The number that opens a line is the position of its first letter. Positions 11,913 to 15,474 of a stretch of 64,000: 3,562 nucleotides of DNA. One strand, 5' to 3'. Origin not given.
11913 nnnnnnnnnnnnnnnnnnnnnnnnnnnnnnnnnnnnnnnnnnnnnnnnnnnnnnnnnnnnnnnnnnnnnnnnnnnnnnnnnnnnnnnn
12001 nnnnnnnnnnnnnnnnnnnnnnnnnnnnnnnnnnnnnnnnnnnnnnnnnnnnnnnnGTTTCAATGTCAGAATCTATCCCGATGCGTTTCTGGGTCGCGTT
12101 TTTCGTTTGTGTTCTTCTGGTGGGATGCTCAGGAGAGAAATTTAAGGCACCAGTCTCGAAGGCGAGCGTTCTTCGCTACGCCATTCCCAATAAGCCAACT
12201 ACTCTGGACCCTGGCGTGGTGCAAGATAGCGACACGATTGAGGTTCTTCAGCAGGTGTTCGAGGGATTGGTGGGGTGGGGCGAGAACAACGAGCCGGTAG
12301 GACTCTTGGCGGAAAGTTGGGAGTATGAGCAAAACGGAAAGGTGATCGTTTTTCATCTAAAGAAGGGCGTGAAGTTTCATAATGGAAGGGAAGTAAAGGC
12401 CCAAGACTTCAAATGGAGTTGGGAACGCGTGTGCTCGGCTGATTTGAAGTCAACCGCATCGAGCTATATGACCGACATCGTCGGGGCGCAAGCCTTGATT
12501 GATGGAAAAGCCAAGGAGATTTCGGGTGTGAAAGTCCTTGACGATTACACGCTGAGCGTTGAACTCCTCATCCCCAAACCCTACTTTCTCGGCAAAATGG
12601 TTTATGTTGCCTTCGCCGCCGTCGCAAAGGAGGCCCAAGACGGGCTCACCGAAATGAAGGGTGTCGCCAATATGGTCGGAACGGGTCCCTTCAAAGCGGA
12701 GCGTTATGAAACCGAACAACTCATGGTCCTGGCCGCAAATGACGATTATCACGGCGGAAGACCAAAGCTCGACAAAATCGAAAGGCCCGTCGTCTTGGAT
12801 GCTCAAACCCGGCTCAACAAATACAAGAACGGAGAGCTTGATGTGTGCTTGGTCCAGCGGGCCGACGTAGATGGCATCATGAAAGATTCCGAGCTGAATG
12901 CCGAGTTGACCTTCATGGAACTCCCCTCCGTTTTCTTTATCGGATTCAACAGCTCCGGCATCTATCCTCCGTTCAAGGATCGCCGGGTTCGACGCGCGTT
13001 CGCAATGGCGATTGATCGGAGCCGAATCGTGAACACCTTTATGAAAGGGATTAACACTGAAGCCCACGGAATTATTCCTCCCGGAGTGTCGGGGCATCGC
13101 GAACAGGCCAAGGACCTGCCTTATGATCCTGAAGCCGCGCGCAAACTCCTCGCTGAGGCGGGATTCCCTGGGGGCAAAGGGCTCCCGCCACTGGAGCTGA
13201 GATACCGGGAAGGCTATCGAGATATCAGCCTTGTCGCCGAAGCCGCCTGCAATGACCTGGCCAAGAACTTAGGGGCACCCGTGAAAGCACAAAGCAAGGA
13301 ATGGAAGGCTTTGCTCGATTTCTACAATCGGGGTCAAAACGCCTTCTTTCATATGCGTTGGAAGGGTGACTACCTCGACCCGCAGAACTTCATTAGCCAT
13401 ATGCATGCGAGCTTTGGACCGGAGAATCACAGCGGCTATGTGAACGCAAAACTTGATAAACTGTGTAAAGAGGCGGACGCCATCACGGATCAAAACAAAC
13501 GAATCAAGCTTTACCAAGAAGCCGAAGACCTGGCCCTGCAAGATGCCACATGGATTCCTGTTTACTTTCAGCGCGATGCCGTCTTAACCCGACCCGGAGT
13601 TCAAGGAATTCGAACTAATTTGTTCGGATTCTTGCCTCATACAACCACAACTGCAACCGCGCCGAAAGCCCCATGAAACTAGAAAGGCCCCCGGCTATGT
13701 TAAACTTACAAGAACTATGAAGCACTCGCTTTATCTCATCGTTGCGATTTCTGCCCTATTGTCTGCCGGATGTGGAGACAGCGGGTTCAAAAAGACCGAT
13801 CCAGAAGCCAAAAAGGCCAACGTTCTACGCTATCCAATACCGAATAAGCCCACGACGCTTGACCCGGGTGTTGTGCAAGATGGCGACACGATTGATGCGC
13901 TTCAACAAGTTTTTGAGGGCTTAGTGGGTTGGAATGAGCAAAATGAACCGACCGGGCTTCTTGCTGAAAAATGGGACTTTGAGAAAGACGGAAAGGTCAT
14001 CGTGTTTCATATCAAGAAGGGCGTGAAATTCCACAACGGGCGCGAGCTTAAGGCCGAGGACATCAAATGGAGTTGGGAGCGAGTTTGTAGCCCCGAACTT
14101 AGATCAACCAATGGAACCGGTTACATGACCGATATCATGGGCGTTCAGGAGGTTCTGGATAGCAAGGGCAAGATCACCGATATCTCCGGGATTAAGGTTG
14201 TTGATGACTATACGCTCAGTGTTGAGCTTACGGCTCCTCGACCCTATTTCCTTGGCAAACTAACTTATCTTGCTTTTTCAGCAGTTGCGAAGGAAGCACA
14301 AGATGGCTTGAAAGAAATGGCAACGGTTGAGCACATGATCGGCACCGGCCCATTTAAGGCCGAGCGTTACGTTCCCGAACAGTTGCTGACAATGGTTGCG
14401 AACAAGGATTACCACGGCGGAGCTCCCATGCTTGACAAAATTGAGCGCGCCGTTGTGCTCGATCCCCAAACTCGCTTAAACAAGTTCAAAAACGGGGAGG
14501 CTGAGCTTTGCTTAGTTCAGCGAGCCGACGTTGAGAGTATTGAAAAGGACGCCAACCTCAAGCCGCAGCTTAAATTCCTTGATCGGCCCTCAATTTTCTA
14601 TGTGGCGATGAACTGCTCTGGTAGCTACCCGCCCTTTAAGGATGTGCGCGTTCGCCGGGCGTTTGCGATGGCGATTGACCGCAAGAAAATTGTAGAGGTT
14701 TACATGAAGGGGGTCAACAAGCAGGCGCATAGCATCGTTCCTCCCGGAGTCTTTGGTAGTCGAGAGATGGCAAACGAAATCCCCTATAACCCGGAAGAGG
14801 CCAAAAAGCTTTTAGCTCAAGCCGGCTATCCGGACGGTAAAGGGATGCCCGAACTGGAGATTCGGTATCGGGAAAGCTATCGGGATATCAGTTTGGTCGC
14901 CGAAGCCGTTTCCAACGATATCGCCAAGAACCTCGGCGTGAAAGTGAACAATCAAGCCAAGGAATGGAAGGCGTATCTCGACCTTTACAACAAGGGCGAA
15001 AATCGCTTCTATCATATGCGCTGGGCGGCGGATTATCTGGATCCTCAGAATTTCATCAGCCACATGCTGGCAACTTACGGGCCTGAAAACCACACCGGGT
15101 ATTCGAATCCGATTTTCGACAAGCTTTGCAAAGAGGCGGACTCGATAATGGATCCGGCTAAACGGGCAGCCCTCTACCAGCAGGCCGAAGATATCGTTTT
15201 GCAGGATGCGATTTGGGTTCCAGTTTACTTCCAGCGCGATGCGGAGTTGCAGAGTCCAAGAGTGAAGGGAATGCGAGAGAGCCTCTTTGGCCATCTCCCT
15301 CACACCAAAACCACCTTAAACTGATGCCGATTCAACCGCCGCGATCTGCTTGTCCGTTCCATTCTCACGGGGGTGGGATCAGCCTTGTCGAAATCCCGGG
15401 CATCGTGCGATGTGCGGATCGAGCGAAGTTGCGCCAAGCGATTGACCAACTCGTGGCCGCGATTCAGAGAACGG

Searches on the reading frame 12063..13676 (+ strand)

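Call 45: search_protein_families(library=pfam, proteins=[window:12063-13676:+], max_evalue=0.001)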
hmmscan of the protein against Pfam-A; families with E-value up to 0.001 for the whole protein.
window:12063-13676:+ (537 aa): 1 family
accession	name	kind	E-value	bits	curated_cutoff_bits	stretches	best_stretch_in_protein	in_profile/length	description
PF00496.27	SBP_bac_5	-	1.2e-82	278.4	32.4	1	77-449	1-362/368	Bacterial extracellular solute-binding proteins, family 5 Middle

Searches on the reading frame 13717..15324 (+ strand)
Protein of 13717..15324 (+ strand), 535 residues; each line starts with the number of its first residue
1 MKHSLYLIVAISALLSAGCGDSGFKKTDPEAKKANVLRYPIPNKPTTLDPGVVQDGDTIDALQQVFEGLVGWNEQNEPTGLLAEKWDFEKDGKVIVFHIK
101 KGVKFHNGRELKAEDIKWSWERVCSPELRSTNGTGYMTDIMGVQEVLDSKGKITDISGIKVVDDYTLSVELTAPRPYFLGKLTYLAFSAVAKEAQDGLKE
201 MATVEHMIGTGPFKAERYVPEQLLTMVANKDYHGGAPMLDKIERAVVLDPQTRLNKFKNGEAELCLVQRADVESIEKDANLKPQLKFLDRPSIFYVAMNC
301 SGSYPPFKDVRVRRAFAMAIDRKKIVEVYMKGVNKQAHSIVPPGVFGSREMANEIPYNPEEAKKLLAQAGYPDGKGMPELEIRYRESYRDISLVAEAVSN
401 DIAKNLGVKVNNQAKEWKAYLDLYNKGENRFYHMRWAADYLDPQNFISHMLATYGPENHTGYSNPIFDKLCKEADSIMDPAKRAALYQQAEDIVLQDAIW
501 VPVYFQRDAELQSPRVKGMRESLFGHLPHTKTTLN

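Call 45: search_protein_families(library=pfam, proteins=[window:13717-15324:+], max_evalue=0.001)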
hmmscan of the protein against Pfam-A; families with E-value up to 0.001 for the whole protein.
window:13717-15324:+ (535 aa): 1 family
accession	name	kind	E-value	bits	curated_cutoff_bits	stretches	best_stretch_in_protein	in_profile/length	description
PF00496.27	SBP_bac_5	-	7.3e-88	295.6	32.4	1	77-454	1-364/368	Bacterial extracellular solute-binding proteins, family 5 Middle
